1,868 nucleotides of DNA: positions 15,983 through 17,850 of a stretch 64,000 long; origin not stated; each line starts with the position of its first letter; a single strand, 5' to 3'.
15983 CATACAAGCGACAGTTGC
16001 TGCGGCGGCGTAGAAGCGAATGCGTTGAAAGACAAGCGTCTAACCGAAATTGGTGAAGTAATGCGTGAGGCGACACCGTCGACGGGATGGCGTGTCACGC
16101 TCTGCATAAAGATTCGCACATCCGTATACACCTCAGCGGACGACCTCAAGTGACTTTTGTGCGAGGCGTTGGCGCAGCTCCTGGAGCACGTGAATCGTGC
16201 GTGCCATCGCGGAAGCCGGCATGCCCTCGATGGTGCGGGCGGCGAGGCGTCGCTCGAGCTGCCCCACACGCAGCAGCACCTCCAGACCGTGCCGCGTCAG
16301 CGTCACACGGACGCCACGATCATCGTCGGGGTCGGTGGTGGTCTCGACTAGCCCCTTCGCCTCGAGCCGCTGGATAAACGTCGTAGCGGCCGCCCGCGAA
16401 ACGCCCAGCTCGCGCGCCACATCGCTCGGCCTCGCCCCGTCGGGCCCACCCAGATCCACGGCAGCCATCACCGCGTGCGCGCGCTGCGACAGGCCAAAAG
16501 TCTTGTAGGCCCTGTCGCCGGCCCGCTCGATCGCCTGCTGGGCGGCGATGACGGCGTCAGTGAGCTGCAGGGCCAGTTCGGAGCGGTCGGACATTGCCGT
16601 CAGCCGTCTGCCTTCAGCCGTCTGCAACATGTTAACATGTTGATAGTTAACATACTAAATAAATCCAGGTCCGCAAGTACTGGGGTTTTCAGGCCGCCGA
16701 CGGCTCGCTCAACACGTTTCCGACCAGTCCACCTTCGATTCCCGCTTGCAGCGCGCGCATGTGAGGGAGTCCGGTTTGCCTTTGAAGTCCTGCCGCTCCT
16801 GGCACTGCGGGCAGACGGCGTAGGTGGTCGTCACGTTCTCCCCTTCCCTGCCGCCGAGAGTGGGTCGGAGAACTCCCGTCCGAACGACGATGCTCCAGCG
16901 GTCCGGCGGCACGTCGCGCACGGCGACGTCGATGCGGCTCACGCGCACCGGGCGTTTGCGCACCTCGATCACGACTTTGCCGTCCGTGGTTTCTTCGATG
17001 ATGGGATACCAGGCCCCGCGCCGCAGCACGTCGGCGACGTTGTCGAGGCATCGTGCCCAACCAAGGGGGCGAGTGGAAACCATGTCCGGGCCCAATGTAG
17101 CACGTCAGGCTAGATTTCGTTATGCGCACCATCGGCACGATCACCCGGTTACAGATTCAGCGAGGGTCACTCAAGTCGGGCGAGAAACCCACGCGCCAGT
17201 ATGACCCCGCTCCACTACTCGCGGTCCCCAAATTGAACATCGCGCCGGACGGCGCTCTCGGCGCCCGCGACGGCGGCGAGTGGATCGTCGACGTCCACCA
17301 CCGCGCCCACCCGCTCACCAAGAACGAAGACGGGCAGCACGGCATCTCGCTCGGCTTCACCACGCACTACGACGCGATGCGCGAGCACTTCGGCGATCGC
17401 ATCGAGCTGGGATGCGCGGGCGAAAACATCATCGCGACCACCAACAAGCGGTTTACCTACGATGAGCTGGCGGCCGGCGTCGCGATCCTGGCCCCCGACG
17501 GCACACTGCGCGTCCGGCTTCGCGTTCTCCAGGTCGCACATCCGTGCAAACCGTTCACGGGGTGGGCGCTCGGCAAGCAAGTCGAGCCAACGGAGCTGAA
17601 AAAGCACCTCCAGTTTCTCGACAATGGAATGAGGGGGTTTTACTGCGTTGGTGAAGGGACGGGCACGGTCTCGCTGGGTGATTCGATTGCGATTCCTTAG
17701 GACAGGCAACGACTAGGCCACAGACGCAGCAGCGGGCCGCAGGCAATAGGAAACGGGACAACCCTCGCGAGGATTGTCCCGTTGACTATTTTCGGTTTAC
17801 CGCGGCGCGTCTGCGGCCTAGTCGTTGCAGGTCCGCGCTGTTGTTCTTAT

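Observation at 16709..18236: Two paralogous uncharacterised Zn-ribbon proteins bracketing a MOSC-like gene, linked to nrdJ and marR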

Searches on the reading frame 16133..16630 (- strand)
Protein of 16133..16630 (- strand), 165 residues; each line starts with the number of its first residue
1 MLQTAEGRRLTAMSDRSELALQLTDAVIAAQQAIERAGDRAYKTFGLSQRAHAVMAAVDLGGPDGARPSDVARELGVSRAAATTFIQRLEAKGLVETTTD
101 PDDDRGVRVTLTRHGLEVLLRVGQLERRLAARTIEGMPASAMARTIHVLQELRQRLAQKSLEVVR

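Call 4: search_protein_families(library=pfam, proteins=[window:16133-16630:-], max_evalue=1)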
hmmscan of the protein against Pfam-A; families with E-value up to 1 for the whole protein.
window:16133-16630:- (165 aa): 20 families
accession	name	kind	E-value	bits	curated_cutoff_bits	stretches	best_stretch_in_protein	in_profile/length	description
PF12802.13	MarR_2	-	8.2e-13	48.8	27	1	45-105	1-60/61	MarR family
PF01047.28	MarR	-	1.3e-08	35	24.6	1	65-107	17-59/59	MarR family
PF01325.25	Fe_dep_repress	-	2.7e-05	24.7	26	1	66-98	23-55/60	Iron dependent repressor, N-terminal DNA binding domain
PF13463.12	HTH_27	-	3.5e-05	24.4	22.2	1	69-115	22-68/68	Winged helix DNA-binding domain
PF09339.16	HTH_IclR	-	0.00016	21.8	22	1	50-97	4-50/52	IclR helix-turn-helix domain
PF13412.12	HTH_24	-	0.00016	21.6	21.9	1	69-96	21-48/48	Winged helix-turn-helix DNA-binding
PF01978.25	TrmB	-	0.00017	21.8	25.6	1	65-98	22-55/68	Sugar-specific transcriptional regulator TrmB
PF13384.12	HTH_23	-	0.0004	20.6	24.6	1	49-94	6-46/50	Homeodomain-like domain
PF13551.12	HTH_29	-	0.00079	19.9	28.1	1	51-96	2-43/64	Winged helix-turn helix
PF12840.13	HTH_20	-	0.0015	18.9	27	1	61-97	14-50/51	Helix-turn-helix domain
PF25213.1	HVO_A0261_N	-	0.0062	16.8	35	1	64-128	23-80/86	HVO_A0261 N-terminal domain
PF00392.27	GntR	-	0.011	15.8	27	1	71-97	30-56/64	Bacterial regulatory proteins, gntR family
PF13518.12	HTH_28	-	0.014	15.9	25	1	50-94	2-41/52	Helix-turn-helix domain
PF08279.18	HTH_11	-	0.026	14.8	25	1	72-94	22-45/55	HTH domain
PF04703.18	FaeA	-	0.028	15.2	20.7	0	66-98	16-48/62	FaeA-like protein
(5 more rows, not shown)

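Call 5: search_protein_families(library=ncbifam, proteins=[window:16133-16630:-], max_evalue=1)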
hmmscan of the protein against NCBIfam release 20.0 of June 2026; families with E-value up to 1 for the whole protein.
window:16133-16630:- (165 aa): 26 families (the best 25 are shown)
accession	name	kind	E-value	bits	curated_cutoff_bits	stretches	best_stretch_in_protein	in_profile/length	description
NF050133.1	TransRegFabT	equivalog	2.5e-10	40.8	200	1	60-156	38-134/138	fatty acid biosynthesis transcriptional regulator FabT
NF053777.1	Saro0803TransReg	equivalog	1.2e-07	31.5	200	1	28-121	16-107/140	Saro_0803 family transcriptional regulator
NF045593.1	bilirub_TF_BilQ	equivalog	7.3e-07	29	125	1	64-154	43-133/135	bilirubin utilization transcriptional regulator BilQ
NF008565.1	PRK11512.1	equivalog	1.5e-06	28.3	240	1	68-125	57-114/144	multiple antibiotic resistance transcriptional regulator MarR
NF041230.1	BagL_FevM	exception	3.5e-06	27.1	230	1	53-152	44-141/145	MarR family transcriptional regulator BagL/FevM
NF008273.0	PRK11050.1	equivalog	3.9e-06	26.6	153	1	65-99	54-88/156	manganese-binding transcriptional regulator MntR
NF008122.0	PRK10870.1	equivalog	9.1e-06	25.5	157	1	55-122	61-128/176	transcriptional repressor MprA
NF038251.1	AdcR_fam_Zn_TF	equivalog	1.4e-05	25.4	175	1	68-116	52-100/143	zinc-dependent MarR family transcriptional regulator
TIGR02337.1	HpaR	equivalog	1.6e-05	24.8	121.2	1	68-152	45-129/130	homoprotocatechuate degradation operon regulator HpaR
NF002926.0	PRK03573.1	equivalog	2.3e-05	24.3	120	1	67-156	48-137/144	transcriptional regulator SlyA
NF010349.0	PRK13777.1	equivalog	0.00022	20.6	153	1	30-122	27-117/190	HTH-type transcriptional regulator Hpr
NF052638.1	TransRegOhrRVib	equivalog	0.0013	18.5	200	1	22-122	10-108/141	transcriptional regulator OhrR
TIGR01884.1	cas_HTH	subfamily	0.0017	17.8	60.2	1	45-99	138-190/202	CRISPR-associated CARF protein Csa3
TIGR04472.1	reg_rSAM_mob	hypoth_equivalog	0.0018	18.3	240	1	64-156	44-136/141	radical SAM mobile pair system MarR family transcriptional regulator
NF052438.1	TransRegRv0880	equivalog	0.0036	17.1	220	1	66-119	49-102/143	Rv0880 family HTH-type transcriptional regulator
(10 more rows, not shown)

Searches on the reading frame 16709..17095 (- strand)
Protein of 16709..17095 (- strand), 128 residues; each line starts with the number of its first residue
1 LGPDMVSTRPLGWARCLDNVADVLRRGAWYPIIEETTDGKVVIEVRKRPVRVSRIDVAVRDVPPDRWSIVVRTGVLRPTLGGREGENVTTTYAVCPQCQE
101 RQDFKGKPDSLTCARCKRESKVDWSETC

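Call 4: search_protein_families(library=pfam, proteins=[window:16709-17095:-], max_evalue=1)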
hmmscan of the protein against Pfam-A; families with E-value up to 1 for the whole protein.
window:16709-17095:- (128 aa): 6 families
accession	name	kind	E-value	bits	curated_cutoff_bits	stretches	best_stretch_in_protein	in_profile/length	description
PF10080.14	FtrD-like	-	0.015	15.9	26.3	1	84-120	26-61/101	Membrane iron-sulfur containing protein FtrD-like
PF19134.6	DUF5817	-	0.05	14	31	1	94-122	5-33/57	Domain of unknown function (DUF5817)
PF23783.1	Zn_ribbon_TiaS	-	0.053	13.7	27.3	1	94-121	3-30/41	TiaS C-terminal zinc ribbon domain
PF13790.11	SR1P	-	0.058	14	26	1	84-99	17-32/37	SR1 protein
PF12773.13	DZR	-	0.073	13.7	27.3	1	86-124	6-38/45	Double zinc ribbon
PF22191.2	IBR_1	-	0.14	12.5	27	1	95-119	6-30/47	IBR domain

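Call 5: search_protein_families(library=ncbifam, proteins=[window:16709-17095:-], max_evalue=1)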
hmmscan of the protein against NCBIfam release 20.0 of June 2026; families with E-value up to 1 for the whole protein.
window:16709-17095:- (128 aa): 1 family
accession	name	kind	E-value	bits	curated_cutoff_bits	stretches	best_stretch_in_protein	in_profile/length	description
NF034126.3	PRK09521.1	equivalog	0.43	10.4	90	1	91-121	143-171/180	exosome complex RNA-binding protein Csl4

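Call 8: find_homologous_proteins(query=window:16709-17095:-, max_evalue=0.001)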
Query window:16709-17095:- (128 aa): 459 proteins with E <= 0.001 among 476 candidates; the best 120 are listed.
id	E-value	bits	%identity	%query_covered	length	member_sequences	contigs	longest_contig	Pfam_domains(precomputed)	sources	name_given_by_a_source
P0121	1.2e-75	270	98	97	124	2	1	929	-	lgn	-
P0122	3.8e-72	258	93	94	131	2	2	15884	-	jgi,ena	jgi:DNA-directed RNA polymerase subunit RPC12/RpoP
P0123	7.4e-70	251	92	92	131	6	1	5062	-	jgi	jgi:hypothetical protein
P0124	1.0e-69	251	90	94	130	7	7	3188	PF17283.9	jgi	jgi:hypothetical protein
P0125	2.1e-69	249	91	93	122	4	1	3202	-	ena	-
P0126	4.5e-68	245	88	96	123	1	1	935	-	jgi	-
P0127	3.5e-67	242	89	91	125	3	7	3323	-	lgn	-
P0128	9.8e-67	241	89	93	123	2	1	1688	-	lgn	-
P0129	1.1e-66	241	86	93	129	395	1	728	-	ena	-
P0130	3.3e-66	239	88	91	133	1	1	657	-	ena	-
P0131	1.3e-65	237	83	94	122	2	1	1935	-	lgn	-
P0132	1.4e-65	237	85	92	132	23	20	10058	-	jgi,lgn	jgi:hypothetical protein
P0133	1.8e-65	237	85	93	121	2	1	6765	-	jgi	jgi:hypothetical protein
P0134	4.2e-65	236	85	93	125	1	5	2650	-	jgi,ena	-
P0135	6.8e-65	235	83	95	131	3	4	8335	-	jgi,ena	jgi:hypothetical protein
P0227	4.5e-49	184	69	91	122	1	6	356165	-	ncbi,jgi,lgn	jgi:hypothetical protein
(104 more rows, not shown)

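Call 20: find_encoding_contigs(protein=P0227, flank=8000, max_places=4)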
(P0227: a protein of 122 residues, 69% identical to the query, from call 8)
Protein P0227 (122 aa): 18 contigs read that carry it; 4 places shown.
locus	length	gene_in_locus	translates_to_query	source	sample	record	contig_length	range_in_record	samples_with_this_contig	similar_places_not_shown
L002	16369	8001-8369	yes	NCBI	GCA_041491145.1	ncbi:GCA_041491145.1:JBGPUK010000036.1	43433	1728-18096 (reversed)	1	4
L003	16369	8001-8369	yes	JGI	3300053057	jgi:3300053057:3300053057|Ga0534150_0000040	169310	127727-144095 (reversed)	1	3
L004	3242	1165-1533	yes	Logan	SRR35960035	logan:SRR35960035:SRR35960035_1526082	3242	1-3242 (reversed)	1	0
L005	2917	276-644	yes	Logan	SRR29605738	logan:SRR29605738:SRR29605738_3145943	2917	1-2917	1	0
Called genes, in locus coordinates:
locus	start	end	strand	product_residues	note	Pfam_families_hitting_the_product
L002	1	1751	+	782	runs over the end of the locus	-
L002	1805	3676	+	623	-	PF13240:Zn_Ribbon_1 (weak), PF13248:Zn_ribbon_3 (weak), PF00069:Pkinase, PF03109:ABC1 (weak), PF07714:PK_Tyr_Ser-Thr, PF08308:PEGA (weak), PF13620:CarboxypepD_reg (weak), PF03544:TonB_C (weak), +1 more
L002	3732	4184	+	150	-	PF14602:Hexapep_2 (faint), PF25084:LbH_EIF2B, PF00132:Hexapep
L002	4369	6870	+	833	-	PF00317:Ribonuc_red_lgN, PF02867:Ribonuc_red_lgC, PF12637:TSCPD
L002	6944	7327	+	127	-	-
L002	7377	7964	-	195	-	-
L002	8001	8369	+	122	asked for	-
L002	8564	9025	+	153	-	PF12802:MarR_2, PF01047:MarR, PF09339:HTH_IclR (faint), PF13463:HTH_27 (weak)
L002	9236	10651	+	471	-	PF00224:PK, PF02887:PK_C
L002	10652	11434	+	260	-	PF23023:Anti-Pycsar_Apyc1, PF00753:Lactamase_B, PF12706:Lactamase_B_2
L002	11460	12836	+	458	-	PF01116:F_bP_aldolase, PF08013:GatZ_KbaZ-like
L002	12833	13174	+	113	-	PF12732:YtxH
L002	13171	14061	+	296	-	PF03631:Virul_fac_BrkB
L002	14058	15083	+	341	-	PF00155:Aminotran_1_2, PF01212:Beta_elim_lyase, PF01053:Cys_Met_Meta_PP (weak)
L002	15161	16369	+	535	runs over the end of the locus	-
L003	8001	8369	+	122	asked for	-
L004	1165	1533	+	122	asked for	-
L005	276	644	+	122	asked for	-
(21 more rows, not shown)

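Call 67: search_protein_families(library=padloc, proteins=[window:16709-17095:-], max_evalue=0.1)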
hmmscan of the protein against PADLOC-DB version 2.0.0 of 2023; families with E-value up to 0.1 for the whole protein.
window:16709-17095:- (128 aa): 1 family
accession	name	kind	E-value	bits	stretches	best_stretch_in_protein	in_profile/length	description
PDLC04162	HEC-08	-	0.011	12.8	1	92-121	243-272/358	-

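Call 68: search_protein_families(library=phrogs, proteins=[window:16709-17095:-], max_evalue=0.1)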
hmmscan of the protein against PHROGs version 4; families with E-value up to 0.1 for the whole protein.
window:16709-17095:- (128 aa): 2 families
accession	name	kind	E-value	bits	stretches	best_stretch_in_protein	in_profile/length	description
phrog_10121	-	unknown function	0.001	20.2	1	94-125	77-108/109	-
phrog_1315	-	unknown function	0.098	13.9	0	86-101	28-43/108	-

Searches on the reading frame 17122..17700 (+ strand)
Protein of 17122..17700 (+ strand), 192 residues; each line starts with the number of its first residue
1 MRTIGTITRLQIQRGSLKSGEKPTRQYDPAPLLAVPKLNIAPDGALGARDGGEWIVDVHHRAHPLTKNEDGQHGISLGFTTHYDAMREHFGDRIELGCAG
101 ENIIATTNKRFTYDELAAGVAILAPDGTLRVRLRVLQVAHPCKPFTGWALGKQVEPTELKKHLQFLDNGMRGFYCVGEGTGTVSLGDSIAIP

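Call 4: search_protein_families(library=pfam, proteins=[window:17122-17700:+], max_evalue=1)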
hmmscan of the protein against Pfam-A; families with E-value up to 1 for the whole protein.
window:17122-17700:+ (192 aa): 1 family
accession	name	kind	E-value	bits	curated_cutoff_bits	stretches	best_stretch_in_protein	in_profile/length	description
PF03473.23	MOSC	-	3.1e-08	34.1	22.7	1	80-189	17-119/120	MOSC domain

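Call 5: search_protein_families(library=ncbifam, proteins=[window:17122-17700:+], max_evalue=1)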
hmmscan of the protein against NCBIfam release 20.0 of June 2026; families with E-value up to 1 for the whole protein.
window:17122-17700:+ (192 aa): 0 families
